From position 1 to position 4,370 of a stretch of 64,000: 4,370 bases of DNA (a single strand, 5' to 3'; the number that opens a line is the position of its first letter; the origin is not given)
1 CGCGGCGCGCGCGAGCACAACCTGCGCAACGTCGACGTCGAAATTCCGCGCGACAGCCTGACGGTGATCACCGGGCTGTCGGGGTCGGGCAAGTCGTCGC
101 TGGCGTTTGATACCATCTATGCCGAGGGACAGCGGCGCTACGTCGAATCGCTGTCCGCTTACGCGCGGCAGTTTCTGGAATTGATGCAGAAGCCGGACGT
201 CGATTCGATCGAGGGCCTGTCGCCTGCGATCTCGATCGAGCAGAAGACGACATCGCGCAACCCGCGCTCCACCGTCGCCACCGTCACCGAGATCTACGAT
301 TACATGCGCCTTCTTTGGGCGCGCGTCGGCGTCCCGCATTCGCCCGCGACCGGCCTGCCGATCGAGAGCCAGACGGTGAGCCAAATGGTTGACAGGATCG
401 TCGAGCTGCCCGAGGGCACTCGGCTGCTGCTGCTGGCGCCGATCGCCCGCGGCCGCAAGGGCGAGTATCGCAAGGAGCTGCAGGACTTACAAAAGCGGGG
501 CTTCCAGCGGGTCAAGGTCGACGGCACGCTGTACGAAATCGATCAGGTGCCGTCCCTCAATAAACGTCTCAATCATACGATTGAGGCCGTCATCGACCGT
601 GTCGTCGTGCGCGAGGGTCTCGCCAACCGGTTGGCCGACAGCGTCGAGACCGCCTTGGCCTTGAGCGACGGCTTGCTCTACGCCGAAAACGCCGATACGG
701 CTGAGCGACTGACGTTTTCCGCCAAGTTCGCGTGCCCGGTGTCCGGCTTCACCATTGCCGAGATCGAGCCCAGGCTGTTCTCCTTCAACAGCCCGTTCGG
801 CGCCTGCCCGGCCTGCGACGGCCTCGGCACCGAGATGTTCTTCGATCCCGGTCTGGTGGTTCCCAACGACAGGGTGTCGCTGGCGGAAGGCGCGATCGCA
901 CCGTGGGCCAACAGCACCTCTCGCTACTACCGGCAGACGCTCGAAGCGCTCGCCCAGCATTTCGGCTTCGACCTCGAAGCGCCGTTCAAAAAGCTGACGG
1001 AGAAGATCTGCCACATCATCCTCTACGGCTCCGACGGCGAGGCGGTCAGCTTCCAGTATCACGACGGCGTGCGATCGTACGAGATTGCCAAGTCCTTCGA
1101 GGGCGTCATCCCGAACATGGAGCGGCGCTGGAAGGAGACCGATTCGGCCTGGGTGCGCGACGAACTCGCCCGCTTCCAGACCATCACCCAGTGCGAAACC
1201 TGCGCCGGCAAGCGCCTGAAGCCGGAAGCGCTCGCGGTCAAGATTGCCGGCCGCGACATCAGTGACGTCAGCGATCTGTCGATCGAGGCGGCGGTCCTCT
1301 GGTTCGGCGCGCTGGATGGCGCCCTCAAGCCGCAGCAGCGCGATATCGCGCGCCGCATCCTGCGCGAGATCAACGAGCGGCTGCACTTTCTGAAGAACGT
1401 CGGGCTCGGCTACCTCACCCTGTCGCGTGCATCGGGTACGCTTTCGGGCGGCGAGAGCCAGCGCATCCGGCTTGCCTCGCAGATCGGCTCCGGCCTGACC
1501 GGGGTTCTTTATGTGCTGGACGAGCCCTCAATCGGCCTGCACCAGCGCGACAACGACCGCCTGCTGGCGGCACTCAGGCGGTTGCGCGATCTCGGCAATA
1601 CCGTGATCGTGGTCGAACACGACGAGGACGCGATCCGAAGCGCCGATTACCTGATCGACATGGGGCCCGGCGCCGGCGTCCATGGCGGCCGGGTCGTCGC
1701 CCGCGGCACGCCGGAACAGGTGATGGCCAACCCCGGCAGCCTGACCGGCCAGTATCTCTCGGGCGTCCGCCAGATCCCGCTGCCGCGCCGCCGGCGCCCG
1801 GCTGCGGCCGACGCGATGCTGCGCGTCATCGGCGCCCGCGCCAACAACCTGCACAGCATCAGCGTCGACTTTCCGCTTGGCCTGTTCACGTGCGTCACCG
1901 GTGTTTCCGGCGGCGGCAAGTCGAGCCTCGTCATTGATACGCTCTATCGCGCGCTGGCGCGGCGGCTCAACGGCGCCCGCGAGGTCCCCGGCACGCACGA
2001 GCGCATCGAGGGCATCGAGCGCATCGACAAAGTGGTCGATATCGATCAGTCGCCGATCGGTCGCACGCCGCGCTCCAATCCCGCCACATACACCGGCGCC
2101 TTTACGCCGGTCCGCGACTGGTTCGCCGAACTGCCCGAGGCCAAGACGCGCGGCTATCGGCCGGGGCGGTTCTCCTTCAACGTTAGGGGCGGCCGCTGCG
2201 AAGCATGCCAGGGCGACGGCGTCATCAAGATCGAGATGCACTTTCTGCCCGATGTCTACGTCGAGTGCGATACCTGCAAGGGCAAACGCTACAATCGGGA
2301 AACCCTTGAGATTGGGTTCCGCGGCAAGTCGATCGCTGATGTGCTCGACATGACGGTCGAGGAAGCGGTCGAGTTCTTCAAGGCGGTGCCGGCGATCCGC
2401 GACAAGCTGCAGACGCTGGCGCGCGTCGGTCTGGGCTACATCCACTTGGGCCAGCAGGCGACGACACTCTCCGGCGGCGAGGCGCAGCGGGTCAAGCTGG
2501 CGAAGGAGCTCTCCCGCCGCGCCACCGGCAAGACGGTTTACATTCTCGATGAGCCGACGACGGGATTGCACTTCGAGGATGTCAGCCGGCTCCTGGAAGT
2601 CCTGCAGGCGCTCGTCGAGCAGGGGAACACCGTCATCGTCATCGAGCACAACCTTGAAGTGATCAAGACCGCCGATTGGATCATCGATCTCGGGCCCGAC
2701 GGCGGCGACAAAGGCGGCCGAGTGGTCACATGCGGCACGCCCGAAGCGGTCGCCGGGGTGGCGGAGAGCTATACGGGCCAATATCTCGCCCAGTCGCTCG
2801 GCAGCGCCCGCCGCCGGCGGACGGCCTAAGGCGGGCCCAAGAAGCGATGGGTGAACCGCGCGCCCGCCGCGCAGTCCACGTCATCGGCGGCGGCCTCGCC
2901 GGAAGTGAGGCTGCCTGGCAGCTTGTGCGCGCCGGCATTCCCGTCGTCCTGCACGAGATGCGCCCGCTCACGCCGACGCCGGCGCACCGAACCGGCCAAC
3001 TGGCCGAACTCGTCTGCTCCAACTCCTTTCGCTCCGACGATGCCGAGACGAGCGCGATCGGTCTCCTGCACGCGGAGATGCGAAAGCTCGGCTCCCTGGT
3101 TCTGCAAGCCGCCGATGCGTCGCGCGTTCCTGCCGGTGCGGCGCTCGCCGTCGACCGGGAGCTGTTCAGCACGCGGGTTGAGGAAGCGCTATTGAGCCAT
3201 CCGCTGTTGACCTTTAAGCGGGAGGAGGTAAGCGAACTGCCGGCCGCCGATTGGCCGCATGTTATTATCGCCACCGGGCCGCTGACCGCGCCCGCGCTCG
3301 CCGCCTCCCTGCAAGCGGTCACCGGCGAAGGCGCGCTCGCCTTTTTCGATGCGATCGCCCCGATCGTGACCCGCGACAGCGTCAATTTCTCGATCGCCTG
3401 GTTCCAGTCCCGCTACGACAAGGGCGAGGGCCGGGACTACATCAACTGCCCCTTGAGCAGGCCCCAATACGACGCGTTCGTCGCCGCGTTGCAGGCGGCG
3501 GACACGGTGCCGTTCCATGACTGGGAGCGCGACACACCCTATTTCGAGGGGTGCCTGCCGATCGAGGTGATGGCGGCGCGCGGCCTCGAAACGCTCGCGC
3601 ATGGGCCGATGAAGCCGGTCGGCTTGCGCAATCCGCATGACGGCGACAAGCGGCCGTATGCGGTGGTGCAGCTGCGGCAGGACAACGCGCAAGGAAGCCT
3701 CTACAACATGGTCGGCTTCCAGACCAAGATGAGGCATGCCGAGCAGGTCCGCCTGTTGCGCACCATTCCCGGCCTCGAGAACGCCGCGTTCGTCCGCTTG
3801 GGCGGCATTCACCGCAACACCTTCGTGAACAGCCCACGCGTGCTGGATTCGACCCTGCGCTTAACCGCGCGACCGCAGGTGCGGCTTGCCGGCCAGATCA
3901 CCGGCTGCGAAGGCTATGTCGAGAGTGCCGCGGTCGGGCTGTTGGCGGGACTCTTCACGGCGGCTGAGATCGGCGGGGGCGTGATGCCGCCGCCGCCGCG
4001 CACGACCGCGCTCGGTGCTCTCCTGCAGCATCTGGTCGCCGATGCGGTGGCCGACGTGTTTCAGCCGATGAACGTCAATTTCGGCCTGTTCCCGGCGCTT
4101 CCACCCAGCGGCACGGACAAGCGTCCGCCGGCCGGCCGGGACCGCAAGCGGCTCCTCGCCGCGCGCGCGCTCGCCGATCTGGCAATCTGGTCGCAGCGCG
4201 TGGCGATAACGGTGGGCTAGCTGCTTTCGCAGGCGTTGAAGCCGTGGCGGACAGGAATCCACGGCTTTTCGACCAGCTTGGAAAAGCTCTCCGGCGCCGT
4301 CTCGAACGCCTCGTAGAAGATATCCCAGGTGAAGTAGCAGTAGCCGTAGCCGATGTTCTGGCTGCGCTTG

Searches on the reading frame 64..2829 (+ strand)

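Call 45: search_protein_families(library=pfam, proteins=[window:64-2829:+], max_evalue=0.0001)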
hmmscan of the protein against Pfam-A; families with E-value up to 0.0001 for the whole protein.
window:64-2829:+ (921 aa): 8 families
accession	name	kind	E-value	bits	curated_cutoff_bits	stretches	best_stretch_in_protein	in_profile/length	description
PF17755.6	UvrA_DNA-bind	-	7.6e-42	142.5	23.2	1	261-369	1-109/110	UvrA DNA-binding domain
PF17760.6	UvrA_inter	-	2.6e-38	130.7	23.3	1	103-210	1-108/109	UvrA interaction domain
PF00005.33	ABC_tran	-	1.5e-14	55.2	25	1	765-833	76-137/137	ABC transporter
PF02463.25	SMC_N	-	1.7e-08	34.6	40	0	801-874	136-209/220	RecF/RecN/SMC N terminal domain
PF13304.12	AAA_21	-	6.8e-07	30.1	27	0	808-866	243-302/304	AAA domain, putative AbiEii toxin, Type IV TA system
PF13191.12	AAA_16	-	3.3e-06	28.1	32.6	0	608-642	26-57/167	AAA ATPase domain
PF00684.25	DnaJ_CXXCXGXG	-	4.4e-05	24.1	32.7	0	711-742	17-51/65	DnaJ central domain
PF20703.3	nSTAND1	-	8.4e-05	22.8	27.1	0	608-640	35-67/379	Novel STAND NTPase 1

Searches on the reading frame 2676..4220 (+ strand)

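Call 45: search_protein_families(library=pfam, proteins=[window:2676-4220:+], max_evalue=0.0001)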
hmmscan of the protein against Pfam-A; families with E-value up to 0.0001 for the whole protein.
window:2676-4220:+ (514 aa): 2 families
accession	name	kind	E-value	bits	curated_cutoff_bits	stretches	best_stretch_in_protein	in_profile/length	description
PF01134.28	GIDA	-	8.7e-98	328.4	22.1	1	67-432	2-387/391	Glucose inhibited division protein A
PF01266.30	DAO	-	7.4e-05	22.9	27.9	0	67-113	2-50/353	FAD dependent oxidoreductase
